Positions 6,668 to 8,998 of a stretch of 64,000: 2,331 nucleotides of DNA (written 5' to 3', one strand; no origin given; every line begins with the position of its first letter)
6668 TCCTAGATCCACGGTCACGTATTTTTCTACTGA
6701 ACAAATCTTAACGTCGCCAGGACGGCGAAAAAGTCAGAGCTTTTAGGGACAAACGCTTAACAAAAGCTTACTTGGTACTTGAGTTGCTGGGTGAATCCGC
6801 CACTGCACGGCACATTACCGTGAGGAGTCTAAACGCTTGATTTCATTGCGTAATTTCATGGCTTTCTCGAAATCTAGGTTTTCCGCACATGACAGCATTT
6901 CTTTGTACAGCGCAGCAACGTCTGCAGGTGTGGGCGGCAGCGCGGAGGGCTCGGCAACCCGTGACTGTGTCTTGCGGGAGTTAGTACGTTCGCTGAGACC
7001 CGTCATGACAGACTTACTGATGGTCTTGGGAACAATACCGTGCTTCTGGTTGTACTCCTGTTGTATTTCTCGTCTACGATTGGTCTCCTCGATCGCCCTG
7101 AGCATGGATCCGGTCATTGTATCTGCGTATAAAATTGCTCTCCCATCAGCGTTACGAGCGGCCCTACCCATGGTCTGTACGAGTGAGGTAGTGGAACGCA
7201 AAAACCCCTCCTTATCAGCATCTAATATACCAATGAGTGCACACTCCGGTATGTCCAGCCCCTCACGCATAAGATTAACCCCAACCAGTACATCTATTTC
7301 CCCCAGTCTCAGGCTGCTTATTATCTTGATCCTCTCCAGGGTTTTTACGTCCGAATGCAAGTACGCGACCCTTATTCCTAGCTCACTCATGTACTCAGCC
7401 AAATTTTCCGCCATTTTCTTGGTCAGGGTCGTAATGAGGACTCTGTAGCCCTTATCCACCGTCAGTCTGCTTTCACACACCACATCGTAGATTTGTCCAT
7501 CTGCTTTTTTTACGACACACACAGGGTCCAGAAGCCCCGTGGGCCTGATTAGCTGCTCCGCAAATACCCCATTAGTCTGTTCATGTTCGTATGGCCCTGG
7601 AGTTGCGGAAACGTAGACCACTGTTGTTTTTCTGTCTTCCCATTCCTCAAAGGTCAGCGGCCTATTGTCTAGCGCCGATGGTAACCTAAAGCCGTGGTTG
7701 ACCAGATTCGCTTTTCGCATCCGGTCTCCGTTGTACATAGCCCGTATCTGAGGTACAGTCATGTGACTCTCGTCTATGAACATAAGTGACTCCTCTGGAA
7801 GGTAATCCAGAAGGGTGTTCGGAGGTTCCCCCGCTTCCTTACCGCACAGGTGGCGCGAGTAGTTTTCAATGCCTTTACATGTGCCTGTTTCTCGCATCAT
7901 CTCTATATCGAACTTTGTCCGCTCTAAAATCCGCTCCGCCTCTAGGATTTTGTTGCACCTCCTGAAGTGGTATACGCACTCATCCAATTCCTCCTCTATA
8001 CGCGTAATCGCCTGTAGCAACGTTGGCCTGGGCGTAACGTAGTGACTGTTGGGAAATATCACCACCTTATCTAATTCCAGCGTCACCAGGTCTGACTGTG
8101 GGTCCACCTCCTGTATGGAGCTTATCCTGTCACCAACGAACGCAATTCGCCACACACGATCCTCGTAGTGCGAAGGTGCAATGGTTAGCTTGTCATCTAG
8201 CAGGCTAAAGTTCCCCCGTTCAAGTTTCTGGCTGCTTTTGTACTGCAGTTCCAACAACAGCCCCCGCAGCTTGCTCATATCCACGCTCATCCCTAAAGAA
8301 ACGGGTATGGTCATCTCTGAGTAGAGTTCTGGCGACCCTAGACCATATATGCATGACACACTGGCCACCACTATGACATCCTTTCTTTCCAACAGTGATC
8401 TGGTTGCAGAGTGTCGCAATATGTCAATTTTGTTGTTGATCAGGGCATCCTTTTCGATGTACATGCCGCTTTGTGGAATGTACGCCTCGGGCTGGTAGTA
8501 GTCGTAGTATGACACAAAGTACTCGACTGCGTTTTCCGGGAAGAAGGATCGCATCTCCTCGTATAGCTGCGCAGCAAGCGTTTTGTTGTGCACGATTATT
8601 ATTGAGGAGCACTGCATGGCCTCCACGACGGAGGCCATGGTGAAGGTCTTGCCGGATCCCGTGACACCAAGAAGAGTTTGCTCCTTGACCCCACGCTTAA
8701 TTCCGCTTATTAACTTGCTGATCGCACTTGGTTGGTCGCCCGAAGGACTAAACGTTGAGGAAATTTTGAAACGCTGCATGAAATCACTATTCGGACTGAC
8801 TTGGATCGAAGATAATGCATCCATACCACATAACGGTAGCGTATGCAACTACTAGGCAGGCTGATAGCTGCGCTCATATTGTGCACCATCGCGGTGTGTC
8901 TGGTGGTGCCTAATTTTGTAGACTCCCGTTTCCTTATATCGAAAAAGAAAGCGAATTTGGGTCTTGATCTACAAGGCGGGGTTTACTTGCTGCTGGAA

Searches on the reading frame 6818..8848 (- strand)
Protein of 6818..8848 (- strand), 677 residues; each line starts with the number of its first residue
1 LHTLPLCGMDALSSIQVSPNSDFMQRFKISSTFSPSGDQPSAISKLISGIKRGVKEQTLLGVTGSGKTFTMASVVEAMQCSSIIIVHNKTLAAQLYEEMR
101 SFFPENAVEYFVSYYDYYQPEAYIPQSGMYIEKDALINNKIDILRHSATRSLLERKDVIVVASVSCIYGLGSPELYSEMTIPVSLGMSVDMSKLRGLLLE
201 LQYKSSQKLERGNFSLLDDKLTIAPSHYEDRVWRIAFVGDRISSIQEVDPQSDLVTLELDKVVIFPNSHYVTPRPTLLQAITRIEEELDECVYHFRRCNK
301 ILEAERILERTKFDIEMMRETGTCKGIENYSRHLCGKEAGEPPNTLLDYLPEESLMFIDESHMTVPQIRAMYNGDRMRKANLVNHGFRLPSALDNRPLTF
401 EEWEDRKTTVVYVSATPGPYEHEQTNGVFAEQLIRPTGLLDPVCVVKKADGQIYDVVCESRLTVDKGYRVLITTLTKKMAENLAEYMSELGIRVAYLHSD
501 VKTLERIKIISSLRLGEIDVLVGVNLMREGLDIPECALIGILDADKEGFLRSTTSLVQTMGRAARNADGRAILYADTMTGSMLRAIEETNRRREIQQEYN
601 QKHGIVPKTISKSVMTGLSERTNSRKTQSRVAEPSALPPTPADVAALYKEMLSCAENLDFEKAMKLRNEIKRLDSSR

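Call 12: find_related_loci(query=window:6818-8848:-, collection=genome_contigs, flank=10000)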
Query window:6818-8848:- (677 aa) in genome_contigs; peptide patterns used: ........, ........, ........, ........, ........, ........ (x = any residue, [..] = any of these).
600 stretches matched a pattern (row limit reached: there are more); 600 encode a relative of the query (tblastn E <= 1e-3); the best 80 are kept; 80 distinct loci.
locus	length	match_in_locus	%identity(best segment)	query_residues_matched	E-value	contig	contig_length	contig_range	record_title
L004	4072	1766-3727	56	27-676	0e+0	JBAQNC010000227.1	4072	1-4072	MAG: Parvibaculum sp. isolate MFD12042_ilm_asm_bin2 k127_29575, whole genome shotgun sequence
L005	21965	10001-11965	58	27-676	0e+0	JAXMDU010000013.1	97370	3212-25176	MAG: Alphaproteobacteria bacterium isolate STL-PRO44 C3.172.fa-13, whole genome shotgun sequence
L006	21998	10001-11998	55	6-675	0e+0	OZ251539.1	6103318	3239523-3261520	MAG: Alphaproteobacteria bacterium isolate efdf64b3-afa9-4fb8-9792-56cfcde380f9 genome assembly, chromosome: 1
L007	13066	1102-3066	56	27-676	0e+0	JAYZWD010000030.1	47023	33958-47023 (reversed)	MAG: Pseudomonadota bacterium isolate XB_MAG556 DB_MAG556_0030, whole genome shotgun sequence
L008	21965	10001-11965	56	27-673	0e+0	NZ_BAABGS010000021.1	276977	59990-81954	Chelativorans composti strain JCM 17863 sequence21, whole genome shotgun sequence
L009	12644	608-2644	54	2-676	0e+0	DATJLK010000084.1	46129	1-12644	MAG TPA_asm: Stellaceae bacterium isolate SMAG_U14807 k141_3309473, whole genome shotgun sequence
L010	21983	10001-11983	56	20-675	0e+0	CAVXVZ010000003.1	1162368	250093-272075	MAG: uncultured Alphaproteobacteria bacterium isolate MFD04463.bin.3.342 genome assembly, contig: contig_11421, whole ge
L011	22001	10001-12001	55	20-676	0e+0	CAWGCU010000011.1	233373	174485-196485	MAG: uncultured Alphaproteobacteria bacterium isolate MFD05841.bin.3.119 genome assembly, contig: contig_26156, whole ge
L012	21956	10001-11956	57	27-673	0e+0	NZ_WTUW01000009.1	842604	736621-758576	Sneathiella litorea strain DP05 C53, whole genome shotgun sequence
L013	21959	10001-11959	56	27-673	0e+0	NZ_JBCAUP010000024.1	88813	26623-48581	Brucella cytisi strain ESC1 Scaffold21_1, whole genome shotgun sequence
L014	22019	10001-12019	54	4-675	0e+0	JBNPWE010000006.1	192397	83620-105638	Rhodobacteraceae bacterium MBR-64 Ga0505402_06, whole genome shotgun sequence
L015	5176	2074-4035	55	27-675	0e+0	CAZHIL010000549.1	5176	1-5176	MAG TPA_asm: uncultured Albidovulum sp. isolate SRP338948_co1_60 genome assembly, contig: k141_399481, whole genome shot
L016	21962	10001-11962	56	27-676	0e+0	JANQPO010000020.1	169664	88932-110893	MAG: Tepidamorphaceae bacterium isolate IP29b_bin.167 k99_2120829, whole genome shotgun sequence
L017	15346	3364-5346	54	19-674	0e+0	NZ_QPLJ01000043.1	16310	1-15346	Jannaschia formosa strain 12N15 12N15_scaffold43, whole genome shotgun sequence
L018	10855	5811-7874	54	1-676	0e+0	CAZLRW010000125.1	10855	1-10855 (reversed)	MAG TPA_asm: uncultured Flavobacteriaceae bacterium isolate SRP287051_co2_163 genome assembly, contig: NODE_10207_length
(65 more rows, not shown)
